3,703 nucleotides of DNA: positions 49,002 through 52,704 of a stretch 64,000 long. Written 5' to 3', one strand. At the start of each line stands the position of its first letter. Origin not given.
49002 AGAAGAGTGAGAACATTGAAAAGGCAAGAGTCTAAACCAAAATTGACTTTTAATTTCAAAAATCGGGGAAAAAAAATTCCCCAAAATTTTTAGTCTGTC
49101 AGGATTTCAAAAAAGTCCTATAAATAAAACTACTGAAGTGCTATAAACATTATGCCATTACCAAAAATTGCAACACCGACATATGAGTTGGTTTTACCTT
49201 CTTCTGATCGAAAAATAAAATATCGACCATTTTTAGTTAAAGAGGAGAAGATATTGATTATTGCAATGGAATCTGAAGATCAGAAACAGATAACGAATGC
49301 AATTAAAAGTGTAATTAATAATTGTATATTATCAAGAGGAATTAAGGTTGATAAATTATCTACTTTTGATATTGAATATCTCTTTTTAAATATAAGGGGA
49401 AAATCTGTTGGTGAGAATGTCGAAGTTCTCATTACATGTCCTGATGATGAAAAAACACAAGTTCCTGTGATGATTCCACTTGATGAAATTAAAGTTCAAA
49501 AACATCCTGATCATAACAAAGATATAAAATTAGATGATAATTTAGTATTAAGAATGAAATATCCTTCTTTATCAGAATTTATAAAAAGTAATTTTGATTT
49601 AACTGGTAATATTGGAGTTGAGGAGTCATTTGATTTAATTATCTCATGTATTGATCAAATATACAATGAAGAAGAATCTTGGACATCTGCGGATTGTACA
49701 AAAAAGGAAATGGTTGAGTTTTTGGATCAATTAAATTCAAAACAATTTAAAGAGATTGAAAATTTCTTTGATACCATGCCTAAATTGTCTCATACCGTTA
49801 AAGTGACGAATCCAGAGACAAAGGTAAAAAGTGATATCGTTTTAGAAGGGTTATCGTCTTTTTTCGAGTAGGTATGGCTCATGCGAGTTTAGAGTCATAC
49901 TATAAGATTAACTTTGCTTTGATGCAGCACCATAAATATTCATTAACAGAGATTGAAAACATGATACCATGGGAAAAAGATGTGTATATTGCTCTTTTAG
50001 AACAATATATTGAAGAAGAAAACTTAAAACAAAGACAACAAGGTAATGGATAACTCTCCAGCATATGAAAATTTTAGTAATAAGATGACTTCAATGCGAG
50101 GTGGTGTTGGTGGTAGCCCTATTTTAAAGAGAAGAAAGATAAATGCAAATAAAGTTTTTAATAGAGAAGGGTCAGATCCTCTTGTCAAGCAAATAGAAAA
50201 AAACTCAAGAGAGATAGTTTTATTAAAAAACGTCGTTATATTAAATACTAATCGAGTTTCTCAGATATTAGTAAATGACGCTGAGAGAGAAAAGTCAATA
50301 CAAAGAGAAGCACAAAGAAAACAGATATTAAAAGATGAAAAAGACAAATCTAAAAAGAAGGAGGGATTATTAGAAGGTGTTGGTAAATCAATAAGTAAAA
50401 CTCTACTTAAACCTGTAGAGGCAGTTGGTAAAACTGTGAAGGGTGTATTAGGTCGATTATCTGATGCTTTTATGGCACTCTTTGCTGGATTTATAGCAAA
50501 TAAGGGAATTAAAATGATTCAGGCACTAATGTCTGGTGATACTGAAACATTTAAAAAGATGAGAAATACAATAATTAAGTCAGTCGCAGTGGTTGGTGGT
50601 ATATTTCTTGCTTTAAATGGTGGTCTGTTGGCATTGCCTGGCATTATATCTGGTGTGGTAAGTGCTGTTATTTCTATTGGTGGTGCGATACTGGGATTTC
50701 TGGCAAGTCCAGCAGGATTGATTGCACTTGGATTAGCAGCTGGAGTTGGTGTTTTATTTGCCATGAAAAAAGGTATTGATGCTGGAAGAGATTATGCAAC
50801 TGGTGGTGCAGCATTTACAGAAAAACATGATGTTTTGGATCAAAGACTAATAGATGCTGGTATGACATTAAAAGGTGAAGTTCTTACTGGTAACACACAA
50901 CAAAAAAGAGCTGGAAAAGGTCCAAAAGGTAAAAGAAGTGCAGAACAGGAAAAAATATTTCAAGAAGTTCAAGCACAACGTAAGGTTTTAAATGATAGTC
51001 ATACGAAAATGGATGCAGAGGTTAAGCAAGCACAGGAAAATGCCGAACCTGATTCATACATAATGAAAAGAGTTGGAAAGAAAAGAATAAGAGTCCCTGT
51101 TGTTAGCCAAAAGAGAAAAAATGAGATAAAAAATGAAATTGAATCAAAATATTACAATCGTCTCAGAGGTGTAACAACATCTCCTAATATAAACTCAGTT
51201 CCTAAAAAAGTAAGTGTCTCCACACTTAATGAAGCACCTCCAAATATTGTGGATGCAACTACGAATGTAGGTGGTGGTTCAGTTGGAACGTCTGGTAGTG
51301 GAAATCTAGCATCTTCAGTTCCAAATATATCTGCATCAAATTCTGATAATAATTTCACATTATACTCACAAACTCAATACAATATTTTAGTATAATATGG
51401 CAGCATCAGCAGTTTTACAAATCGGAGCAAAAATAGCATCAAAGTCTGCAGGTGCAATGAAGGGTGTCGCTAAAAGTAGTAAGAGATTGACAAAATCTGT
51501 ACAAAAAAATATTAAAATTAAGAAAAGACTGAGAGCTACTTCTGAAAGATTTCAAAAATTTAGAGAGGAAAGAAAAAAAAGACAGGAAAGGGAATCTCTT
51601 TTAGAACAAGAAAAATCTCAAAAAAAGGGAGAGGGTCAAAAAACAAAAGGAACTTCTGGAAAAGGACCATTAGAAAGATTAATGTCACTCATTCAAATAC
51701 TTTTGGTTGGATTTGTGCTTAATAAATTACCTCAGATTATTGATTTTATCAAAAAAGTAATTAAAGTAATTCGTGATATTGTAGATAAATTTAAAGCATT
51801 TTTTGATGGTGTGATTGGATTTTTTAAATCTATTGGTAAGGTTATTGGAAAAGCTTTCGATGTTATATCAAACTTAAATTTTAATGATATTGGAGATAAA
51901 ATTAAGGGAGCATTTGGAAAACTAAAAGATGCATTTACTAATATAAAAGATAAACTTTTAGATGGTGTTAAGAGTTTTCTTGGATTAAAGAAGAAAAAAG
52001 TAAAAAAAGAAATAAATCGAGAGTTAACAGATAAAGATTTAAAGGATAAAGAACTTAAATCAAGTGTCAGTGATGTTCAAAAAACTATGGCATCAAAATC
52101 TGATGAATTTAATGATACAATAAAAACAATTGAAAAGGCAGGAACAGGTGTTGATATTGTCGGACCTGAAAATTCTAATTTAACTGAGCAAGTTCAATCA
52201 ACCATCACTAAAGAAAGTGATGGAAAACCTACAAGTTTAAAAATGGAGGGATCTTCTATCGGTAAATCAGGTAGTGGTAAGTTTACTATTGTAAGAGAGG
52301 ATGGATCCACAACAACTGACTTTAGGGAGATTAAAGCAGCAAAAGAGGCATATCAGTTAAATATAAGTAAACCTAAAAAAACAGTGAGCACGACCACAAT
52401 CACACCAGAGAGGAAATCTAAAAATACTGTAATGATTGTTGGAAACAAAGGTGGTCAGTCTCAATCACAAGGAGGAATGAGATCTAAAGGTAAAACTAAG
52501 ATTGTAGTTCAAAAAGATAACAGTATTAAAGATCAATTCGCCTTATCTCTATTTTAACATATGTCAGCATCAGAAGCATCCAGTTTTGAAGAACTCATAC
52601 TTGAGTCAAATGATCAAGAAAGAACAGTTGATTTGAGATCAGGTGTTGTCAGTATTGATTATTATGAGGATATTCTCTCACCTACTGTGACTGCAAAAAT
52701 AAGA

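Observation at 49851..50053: Textbook -1 ribosomal frameshift cassette fusing gp26 to gp51 just ahead of tape-measure-like genes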

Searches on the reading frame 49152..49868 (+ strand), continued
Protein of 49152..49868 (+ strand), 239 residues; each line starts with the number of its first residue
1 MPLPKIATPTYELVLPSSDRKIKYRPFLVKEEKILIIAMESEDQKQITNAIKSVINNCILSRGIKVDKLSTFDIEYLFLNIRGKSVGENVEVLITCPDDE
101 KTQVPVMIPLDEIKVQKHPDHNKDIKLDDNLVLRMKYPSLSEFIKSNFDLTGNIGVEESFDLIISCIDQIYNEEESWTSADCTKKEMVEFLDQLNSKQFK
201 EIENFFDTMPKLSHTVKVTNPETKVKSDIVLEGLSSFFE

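Call 49: get_annotated_region(hit=H92, flank=2500)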
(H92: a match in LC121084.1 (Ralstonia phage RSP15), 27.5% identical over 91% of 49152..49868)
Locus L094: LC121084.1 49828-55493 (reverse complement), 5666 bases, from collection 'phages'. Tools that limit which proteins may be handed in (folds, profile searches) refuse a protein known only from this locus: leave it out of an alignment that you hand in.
description: Ralstonia phage RSP15 DNA, complete genome.
organism: Ralstonia phage RSP15 (NCBI taxid 1785960)
taxonomy: Viruses; Duplodnaviria; Heunggongvirae; Uroviricota; Caudoviricetes; Ackermannviridae
host: -; source: -; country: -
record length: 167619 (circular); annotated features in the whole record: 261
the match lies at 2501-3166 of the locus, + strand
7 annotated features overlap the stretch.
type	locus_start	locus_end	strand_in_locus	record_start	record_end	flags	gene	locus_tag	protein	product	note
CDS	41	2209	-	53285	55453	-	-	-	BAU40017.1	ribonucleotide-diphosphate reductase subunit alpha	ORF059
CDS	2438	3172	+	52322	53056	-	-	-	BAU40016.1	hypothetical protein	ORF058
CDS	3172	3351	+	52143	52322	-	-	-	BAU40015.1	hypothetical protein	ORF057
CDS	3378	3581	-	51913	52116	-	-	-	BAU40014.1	hypothetical protein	ORF056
CDS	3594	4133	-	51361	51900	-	-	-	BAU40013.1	Protein sprT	ORF055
CDS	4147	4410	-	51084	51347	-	-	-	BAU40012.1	hypothetical protein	ORF054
CDS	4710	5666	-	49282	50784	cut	-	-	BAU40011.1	putative helicase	ORF053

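Call 50: get_annotated_region(hit=H96, flank=2500)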
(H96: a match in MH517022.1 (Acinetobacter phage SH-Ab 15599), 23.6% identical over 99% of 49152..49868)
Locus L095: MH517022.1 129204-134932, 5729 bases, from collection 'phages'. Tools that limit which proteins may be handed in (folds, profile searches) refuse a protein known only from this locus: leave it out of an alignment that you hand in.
description: Acinetobacter phage SH-Ab 15599, complete genome.
organism: Acinetobacter phage SH-Ab 15599 (NCBI taxid 2202135)
taxonomy: Viruses; Duplodnaviria; Heunggongvirae; Uroviricota; Caudoviricetes; Ackermannviridae
host: Acinetobacter baumannii 15599; source: sewage; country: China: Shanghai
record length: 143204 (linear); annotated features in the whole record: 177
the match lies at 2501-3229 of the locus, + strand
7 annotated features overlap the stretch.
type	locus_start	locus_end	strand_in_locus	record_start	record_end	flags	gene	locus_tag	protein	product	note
CDS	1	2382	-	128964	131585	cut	-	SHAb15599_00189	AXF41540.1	ribonucleotide-diphosphate reductase subunit alpha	similar to YP_513694.1 ribonucleotide-diphosphate reductase subunit alpha [Francisella tularensis subsp. holarctica] & ...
CDS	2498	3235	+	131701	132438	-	-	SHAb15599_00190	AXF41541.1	baseplate hub subunit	similar to YP_195240.1 base plate hub subunit gp26 [Synechococcus phage S-PM2] & YP_717684.1 baseplate hub subunit ...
CDS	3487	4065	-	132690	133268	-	-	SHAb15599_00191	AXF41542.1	hypothetical protein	-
CDS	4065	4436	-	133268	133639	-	-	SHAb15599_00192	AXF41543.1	hypothetical protein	-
CDS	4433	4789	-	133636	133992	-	-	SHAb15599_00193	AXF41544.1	hypothetical protein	-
CDS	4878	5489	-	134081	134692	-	-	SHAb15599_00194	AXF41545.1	hypothetical protein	gp57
CDS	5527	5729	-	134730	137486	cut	-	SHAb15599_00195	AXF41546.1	hypothetical protein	-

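Call 52: search_protein_representatives(protein=P0001)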
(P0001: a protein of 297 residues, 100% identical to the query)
Query: 297 residues. Proteins with E-value up to 0.001 (for the whole library): 5198; up to 1e-10: 3084; up to 1e-30: 817. The best 150 are listed.
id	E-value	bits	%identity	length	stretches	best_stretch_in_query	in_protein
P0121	8.7e-80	284.7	54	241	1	1-238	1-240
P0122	5.2e-77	275.6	66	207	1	50-238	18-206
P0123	6.4e-71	255.6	51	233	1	1-238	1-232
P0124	2.8e-70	253.5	52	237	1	1-238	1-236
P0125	8.6e-67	242.1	67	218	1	39-208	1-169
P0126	6.5e-66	239.2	74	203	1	1-149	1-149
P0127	3.1e-65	237.0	47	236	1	1-238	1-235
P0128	2.6e-63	230.6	55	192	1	108-294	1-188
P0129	1.2e-62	228.5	46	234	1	1-237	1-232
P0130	1.3e-62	228.3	48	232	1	1-238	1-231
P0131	1.6e-61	224.8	73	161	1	1-145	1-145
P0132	1.2e-60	221.9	69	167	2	1-100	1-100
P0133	1.5e-60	221.6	44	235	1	1-237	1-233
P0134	5.2e-59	216.5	59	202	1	1-181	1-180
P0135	1.8e-58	214.7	47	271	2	45-238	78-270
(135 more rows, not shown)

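Call 57: search_solved_structures(query=A2, max_evalue=10)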
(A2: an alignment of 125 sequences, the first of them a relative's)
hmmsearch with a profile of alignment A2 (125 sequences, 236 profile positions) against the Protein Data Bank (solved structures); distinct sequences matched with E-value up to 10: 5.
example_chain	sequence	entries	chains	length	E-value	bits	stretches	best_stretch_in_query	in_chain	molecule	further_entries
2q0z_X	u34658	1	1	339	0.23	14.3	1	150-218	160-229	Protein PRO2281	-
3hib_A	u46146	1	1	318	0.25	14.1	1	169-227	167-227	Pre-mRNA-splicing helicase BRR2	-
3im1_A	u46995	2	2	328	0.26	14.1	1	169-227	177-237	Pre-mRNA-splicing helicase BRR2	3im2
7qep_D0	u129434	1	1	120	1.1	12.1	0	184-216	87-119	40S RIBOSOMAL PROTEIN S20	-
8ga7_A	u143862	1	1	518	3.9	10.2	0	139-191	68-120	THR5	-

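Call 60: predict_structure(alignment_id=A2)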
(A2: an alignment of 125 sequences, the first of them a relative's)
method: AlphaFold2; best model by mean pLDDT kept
length: 297 residues; sequences in the alignment: 125
mean_pLDDT: 88.7   pTM: 0.78
mean pLDDT of the five models: 88.7, 88.3, 88.1, 87.7, 87.3
residues with pLDDT >= 90: 208; 70-90: 55; 50-70: 22; < 50: 12
segments of 3 or more residues with pLDDT < 50: 242-244, 255-261
pLDDT, mean of each block of 10 residues (from residue 1): 94 98 97 92 91 97 97 96 94 94 95 96 98 97 81 81 96 98 97 97 96 96 97 75 50 47 66 76 82 86
secondary structure, 60 per line:
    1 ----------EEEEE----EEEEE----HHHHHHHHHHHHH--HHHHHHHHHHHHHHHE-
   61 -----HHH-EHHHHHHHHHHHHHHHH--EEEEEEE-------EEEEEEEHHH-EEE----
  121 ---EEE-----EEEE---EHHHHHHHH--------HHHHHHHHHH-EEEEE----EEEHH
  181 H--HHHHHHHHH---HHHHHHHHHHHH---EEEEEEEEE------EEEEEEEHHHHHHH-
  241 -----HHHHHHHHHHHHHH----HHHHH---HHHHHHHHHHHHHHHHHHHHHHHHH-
elements in order: E11-15 E20-24 H29-41 H44-58 H71-86 E89-95 E103-109 E114-116 E124-126 E132-135 H140-147 H156-165 E167-171 E176-178 H184-192 H196-207 E211-219 E226-232 H233-239 H246-259 H264-268 H272-296

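Call 63: fold_search(model_id=the predicted structure, library=pdb)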
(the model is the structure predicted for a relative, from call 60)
No match with E <= 0.001 here; weaker rows may still be real.
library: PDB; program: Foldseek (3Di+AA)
matches with E <= 10: 500; with E <= 0.001: 0
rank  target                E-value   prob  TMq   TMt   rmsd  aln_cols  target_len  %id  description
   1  8qgy_B                3.1e-01  0.04  0.11  0.06  24.6       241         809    9  Cryo-EM structure of C-terminally truncated Apoptosis signal-regulating kinase 1 (ASK1) (released 2024-04-03)
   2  9aw5_C                7.0e-01  0.04  0.11  0.12  18.7       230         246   13  Yeast 20S proteasome soaked with MA9 fraction E/F (released 2025-03-19)
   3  5ulm_A                7.4e-01  0.05  0.12  0.11  17.4       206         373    9  Structure of the ASK1 central regulatory region (released 2017-03-01)
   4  5ulm_B                7.4e-01  0.05  0.12  0.10  17.3       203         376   10  Structure of the ASK1 central regulatory region (released 2017-03-01)
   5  9d3i_D                7.4e-01  0.03  0.10  0.12  18.7       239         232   13  Proteasome core particle assembly intermediate 5-alpha/4-beta/Ump1 purified from Saccharomyces cerevisiae. (released 2025-08-20)
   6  8rvo_D                8.3e-01  0.04  0.11  0.13  18.9       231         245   14  Proteasomal late precursor complex from pre1-1, state 1 (released 2024-09-11)
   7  8dgf_E                8.8e-01  0.02  0.11  0.08  28.2       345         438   12  Avs4 bound to phage PhiV-1 portal (released 2022-08-03)
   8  8g8v_A                1.2e+00  0.06  0.07  0.09  15.0       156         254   11  GTP Cyclohydrolase-IB with sodium (released 2024-02-21)
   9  8tcc_D                1.2e+00  0.06  0.10  0.11  10.9       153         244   12  GTP Cyclohydrolase-IB with dehydrocostus lactone (released 2024-07-03)
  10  9d35_D                1.3e+00  0.03  0.11  0.13  17.9       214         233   13  Proteasome core particle assembly intermediate 5-alpha/3-beta/Ump1 purified from Saccharomyces cerevisiae. (released 2025-08-20)
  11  6kwy_D                1.4e+00  0.02  0.08  0.10  19.3       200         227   12  human PA200-20S complex (released 2020-04-01)
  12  9r2v_C                1.4e+00  0.03  0.10  0.16  20.5       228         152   10  De novo designed M16 protein fold (released 2025-05-14)
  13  8e4g_r                1.4e+00  0.01  0.09  0.06  28.5       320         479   12  Remodeling of the bacteriophage T7 during initial infection (released 2023-09-27)
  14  9y66_A                1.4e+00  0.02  0.10  0.06  25.9       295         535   12  attLsym bound serine integrase complex in the dimeric state (released 2026-02-04)
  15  6fvt_d                1.5e+00  0.02  0.10  0.11  18.8       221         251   12  26S proteasome, s1 state (released 2018-08-22)
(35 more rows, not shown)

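Call 65: get_annotated_region(hit=H97, flank=1500)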
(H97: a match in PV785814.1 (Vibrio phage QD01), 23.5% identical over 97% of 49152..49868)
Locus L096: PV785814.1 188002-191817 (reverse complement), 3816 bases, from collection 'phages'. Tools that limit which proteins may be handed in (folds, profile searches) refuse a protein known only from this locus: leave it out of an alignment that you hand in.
description: Vibrio phage QD01, complete genome.
organism: Vibrio phage QD01 (NCBI taxid 3440539)
taxonomy: Viruses; Duplodnaviria; Heunggongvirae; Uroviricota; Caudoviricetes; Pantevenvirales; Straboviridae
host: Vibrio natriegens Vmax; source: seawater of the Huang sea coast; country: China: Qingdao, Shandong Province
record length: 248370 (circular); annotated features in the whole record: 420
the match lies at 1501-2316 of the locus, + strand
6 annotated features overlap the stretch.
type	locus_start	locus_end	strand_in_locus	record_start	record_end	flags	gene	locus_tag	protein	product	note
CDS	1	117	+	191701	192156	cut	-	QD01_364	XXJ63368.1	head completion protein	4 family protein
CDS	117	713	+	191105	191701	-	-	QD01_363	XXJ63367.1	DNA end protector protein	2 family protein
CDS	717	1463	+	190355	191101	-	-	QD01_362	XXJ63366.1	tail tube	19 superfamily; gp19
CDS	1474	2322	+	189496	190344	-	-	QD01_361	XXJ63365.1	baseplate hub assembly catalyst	T4 base plate protein; gp26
CDS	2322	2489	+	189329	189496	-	-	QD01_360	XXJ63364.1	hypothetical protein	-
CDS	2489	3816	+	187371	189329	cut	-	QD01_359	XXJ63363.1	hypothetical protein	-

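Call 71: search_protein_families(library=pfam, alignment_id=A2, max_evalue=10)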
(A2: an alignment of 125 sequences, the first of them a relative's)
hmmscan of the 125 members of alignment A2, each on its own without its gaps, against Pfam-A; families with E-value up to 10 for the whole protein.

A. member 1, P0001 (297 aa): 6 families
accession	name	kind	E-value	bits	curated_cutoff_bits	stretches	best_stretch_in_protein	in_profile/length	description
PF12322.14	T4_baseplate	-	2.6e-73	246.7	24.5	1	9-237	2-217/219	T4 bacteriophage base plate protein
PF05833.16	NFACT_N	-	0.0083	15.4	31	1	154-252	272-365/456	NFACT N-terminal and middle domains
PF23713.2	WH_Egal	-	0.029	15.3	27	1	143-195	6-54/69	Egalitarian winged helix domain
PF22091.2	DUF6941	-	0.034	14.9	27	1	69-135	50-120/125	Family of unknown function (DUF6941)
PF11380.13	Stealth_CR2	-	0.034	14.8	39.4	1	258-283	6-31/108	Stealth protein CR2, conserved region 2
PF07273.18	DUF1439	-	0.077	13.2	25.9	1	104-210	26-125/152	Protein of unknown function (DUF1439)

B. families by the number of members that match (of 125 scanned): 233 families (the first 25 are shown)
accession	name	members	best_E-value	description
PF12322.14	T4_baseplate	108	1.1e-75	T4 bacteriophage base plate protein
PF11380.13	Stealth_CR2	18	0.0019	Stealth protein CR2, conserved region 2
PF04510.18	DUF577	12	0.0017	Family of unknown function (DUF577)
PF05129.18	Zn_ribbon_Elf1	11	0.00015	Transcription elongation factor Elf1 like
PF09723.15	Zn_ribbon_8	11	0.0098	Zinc ribbon domain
PF01096.23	Zn_ribbon_TFIIS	8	0.0038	Transcription factor S-II (TFIIS)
PF09556.15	RE_HaeIII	8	0.023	HaeIII restriction endonuclease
PF21817.3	CapR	7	0.0066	CapR homology domain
PF19269.4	Anticodon_2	6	0.022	Anticodon binding domain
PF06757.18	Ins_allergen_rp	4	0.00094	Insect allergen related repeat, nitrile-specifier detoxification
PF24441.1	DUF7560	4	0.0076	Family of unknown function (DUF7560)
PF00935.25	Ribosomal_L44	4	0.02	Ribosomal protein L44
PF07273.18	DUF1439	4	0.026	Protein of unknown function (DUF1439)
PF03367.19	Zn_ribbon_ZPR1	4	0.1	ZPR1 zinc-finger domain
PF13248.11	Zn_ribbon_3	4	0.29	zinc-ribbon domain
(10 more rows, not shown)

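Call 78: fold_search(model_id=the predicted structure, library=viral)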
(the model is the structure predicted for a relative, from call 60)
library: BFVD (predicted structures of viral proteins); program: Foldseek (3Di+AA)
matches with E <= 10: 500; with E <= 0.001: 70
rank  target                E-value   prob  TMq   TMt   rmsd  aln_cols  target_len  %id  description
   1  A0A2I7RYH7            4.8e-19  1.00  0.69  0.85   3.0       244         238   24  (no name in the UniProt tables at hand)
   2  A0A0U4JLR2            8.2e-18  1.00  0.68  0.79   2.5       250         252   26  (no name in the UniProt tables at hand)
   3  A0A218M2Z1            1.3e-17  1.00  0.70  0.81   3.6       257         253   25  Baseplate hub assembly chaperone [Acidovorax phage ACP17]
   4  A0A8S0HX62            1.7e-16  1.00  0.35  0.55  11.1       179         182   54  (no name in the UniProt tables at hand)
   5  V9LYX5                3.8e-16  1.00  0.68  0.71   3.3       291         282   18  Baseplate hub subunit [Vibrio phage VH7D]
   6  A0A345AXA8            7.4e-16  1.00  0.65  0.78   3.8       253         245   24  (no name in the UniProt tables at hand)
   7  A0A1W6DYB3            1.1e-14  1.00  0.67  0.79   3.6       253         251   20  Putative baseplate hub subunit [Aeromonas phage phiA8-29]
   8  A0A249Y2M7            5.1e-14  1.00  0.66  0.76   3.7       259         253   18  Baseplate hub subunit [Serratia phage 2050H1]
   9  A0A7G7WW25            5.0e-13  1.00  0.63  0.79   3.5       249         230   21  Baseplate hub subunit [Rhizobium phage AF3]
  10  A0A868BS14            3.3e-12  1.00  0.55  0.75   4.1       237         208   21  (no name in the UniProt tables at hand)
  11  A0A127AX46            1.9e-10  1.00  0.54  0.64   5.2       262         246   19  Baseplate hub subunit [Bacillus phage SP-15]
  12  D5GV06                1.3e-09  1.00  0.51  0.64   4.8       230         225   17  Base plate hub subunit protein [Campylobacter phage CP220]
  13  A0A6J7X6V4            1.4e-09  1.00  0.53  0.54   8.6       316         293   17  Uncharacterized protein [uncultured Caudovirales phage]
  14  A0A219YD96            1.5e-09  1.00  0.46  0.52   9.3       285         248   18  (no name in the UniProt tables at hand)
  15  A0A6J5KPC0            9.8e-09  1.00  0.54  0.56   6.9       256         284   14  Baseplate hub assembly protein, bacteriophage T4-like [uncultured Caudovirales phage]
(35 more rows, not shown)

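Call 82: search_protein_families(library=ncbifam, proteins=[window:49152-49868:+], max_evalue=0.1)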
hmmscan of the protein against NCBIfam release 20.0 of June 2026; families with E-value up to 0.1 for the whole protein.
window:49152-49868:+ (239 aa): 2 families
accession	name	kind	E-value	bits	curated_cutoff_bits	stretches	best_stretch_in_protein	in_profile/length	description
NF000684.0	PRK00034.3-4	equivalog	0.015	15.6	97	0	169-211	20-60/97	Asp-tRNA(Asn) amidotransferase subunit GatC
NF009726.0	PRK13253.1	subfamily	0.092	13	65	0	14-70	11-64/98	citrate lyase subunit gamma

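Call 93: predict_structure(alignment_id=A4)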
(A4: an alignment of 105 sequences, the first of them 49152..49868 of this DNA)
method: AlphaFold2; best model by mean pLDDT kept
length: 239 residues; sequences in the alignment: 105
mean_pLDDT: 94.1   pTM: 0.88
mean pLDDT of the five models: 94.1, 94.0, 93.6, 93.4, 93.3
residues with pLDDT >= 90: 211; 70-90: 20; 50-70: 8; < 50: 0
segments of 3 or more residues with pLDDT < 50: none
pLDDT, mean of each block of 10 residues (from residue 1): 94 97 98 95 92 97 96 96 96 95 96 96 98 97 76 79 97 98 98 97 96 96 97 79
secondary structure, 60 per line:
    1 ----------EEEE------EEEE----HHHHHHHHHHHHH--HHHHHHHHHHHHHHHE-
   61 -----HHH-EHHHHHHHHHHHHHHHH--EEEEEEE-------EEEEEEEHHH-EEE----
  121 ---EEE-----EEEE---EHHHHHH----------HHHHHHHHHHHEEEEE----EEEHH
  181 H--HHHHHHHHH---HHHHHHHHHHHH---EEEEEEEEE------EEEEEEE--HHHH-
elements in order: E11-14 E21-24 H29-41 H44-58 H71-86 E89-95 E103-109 E114-116 E124-126 E132-135 H140-145 H156-166 E167-171 E176-178 H184-192 H196-207 E211-219 E226-232 H235-238

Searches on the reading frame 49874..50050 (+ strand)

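Call 3: search_protein_families(library=pfam, proteins=[window:49874-50050:+], max_evalue=0.01)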
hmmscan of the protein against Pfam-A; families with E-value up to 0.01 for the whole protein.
window:49874-50050:+ (59 aa): 0 families

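Call 4: search_protein_families(library=phrogs, proteins=[window:49874-50050:+], max_evalue=0.001)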
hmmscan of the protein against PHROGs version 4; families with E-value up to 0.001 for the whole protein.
window:49874-50050:+ (59 aa): 2 families
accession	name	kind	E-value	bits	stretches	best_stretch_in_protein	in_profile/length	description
phrog_634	-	tail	7.8e-29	101.3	1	1-57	60-116/121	baseplate hub assembly catalyst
phrog_150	-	tail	3.4e-06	27.7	1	5-44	240-278/282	baseplate hub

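Call 82: search_protein_families(library=ncbifam, proteins=[window:49874-50050:+], max_evalue=0.1)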
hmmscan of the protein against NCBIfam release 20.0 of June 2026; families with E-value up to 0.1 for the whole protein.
window:49874-50050:+ (59 aa): 1 family
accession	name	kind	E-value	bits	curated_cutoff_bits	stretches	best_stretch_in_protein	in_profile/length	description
NF009066.0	PRK12400.1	equivalog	0.032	13.7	538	1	9-52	42-89/290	D-amino-acid transaminase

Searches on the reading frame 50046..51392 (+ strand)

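Call 3: search_protein_families(library=pfam, proteins=[window:50046-51392:+], max_evalue=0.01)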
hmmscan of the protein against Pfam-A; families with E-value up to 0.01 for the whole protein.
window:50046-51392:+ (449 aa): 1 family
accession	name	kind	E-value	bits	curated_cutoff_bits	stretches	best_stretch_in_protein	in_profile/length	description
PF04290.18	DctQ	-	0.0016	18.8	28.3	1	124-190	54-120/132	Tripartite ATP-independent periplasmic transporters, DctQ component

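Call 4: search_protein_families(library=phrogs, proteins=[window:50046-51392:+], max_evalue=0.001)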
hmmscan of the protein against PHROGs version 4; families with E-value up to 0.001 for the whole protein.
window:50046-51392:+ (449 aa): 0 families

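Call 34: search_protein_families(library=phrogs, proteins=[window:50046-51392:+], max_evalue=1)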
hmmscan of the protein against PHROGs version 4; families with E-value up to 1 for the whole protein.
window:50046-51392:+ (449 aa): 7 families
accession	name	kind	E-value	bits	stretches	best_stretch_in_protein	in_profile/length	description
phrog_28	-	tail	0.0035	16.9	1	102-236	533-672/1228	tail length tape measure protein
phrog_5807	-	unknown function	0.05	14.8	1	168-226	7-66/85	-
phrog_3700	-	unknown function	0.076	14.4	1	294-334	50-90/124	-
phrog_28656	-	unknown function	0.077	13.8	1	74-139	43-107/154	-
phrog_17333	-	unknown function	0.24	12.6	1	316-358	47-87/130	-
phrog_32574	-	unknown function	0.58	10.6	0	294-363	92-160/304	-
phrog_1129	-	lysis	0.83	10.7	0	170-213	29-73/86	holin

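Call 82: search_protein_families(library=ncbifam, proteins=[window:50046-51392:+], max_evalue=0.1)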
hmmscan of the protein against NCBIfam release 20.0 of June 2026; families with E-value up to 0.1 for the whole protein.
window:50046-51392:+ (449 aa): 0 families

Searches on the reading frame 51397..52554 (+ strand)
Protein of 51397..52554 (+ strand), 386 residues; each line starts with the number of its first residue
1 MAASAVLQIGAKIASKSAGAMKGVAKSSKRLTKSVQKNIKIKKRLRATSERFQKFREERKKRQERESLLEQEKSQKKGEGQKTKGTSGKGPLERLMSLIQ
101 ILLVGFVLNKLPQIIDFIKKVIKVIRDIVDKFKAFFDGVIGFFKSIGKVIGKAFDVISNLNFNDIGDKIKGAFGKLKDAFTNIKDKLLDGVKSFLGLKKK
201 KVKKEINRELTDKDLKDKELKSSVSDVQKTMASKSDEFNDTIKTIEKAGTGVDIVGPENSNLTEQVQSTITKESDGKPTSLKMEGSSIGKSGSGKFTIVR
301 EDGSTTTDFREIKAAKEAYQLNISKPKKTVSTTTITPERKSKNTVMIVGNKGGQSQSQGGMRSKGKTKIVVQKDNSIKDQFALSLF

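Call 3: search_protein_families(library=pfam, proteins=[window:51397-52554:+], max_evalue=0.01)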
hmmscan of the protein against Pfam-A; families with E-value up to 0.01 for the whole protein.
window:51397-52554:+ (386 aa): 0 families

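Call 4: search_protein_families(library=phrogs, proteins=[window:51397-52554:+], max_evalue=0.001)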
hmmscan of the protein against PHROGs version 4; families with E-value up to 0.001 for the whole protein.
window:51397-52554:+ (386 aa): 2 families
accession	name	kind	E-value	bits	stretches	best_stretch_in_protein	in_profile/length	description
phrog_1204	-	tail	1.2e-05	24.4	1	103-208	930-1022/1483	tail protein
phrog_37890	-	unknown function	0.00019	21.1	1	6-183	10-185/632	-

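Call 34: search_protein_families(library=phrogs, proteins=[window:51397-52554:+], max_evalue=1)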
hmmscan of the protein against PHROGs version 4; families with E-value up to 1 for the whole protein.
window:51397-52554:+ (386 aa): 5 families
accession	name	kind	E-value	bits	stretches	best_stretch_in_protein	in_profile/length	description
phrog_1204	-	tail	1.2e-05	24.4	1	103-208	930-1022/1483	tail protein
phrog_37890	-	unknown function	0.00019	21.1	1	6-183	10-185/632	-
phrog_17020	-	unknown function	0.032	14.4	1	114-247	57-191/353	-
phrog_18868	-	head and packaging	0.12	13.2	1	268-312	104-151/157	virion structural protein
phrog_385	-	transcription regulation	0.22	13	1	211-248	34-71/80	transcriptional regulator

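Call 82: search_protein_families(library=ncbifam, proteins=[window:51397-52554:+], max_evalue=0.1)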
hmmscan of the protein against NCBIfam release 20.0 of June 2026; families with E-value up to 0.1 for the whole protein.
window:51397-52554:+ (386 aa): 1 family
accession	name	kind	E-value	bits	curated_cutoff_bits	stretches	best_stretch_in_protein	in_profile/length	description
NF004643.0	PRK05989.2-1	equivalog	0.0024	15.7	1926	1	116-247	626-749/1184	cobaltochelatase subunit CobN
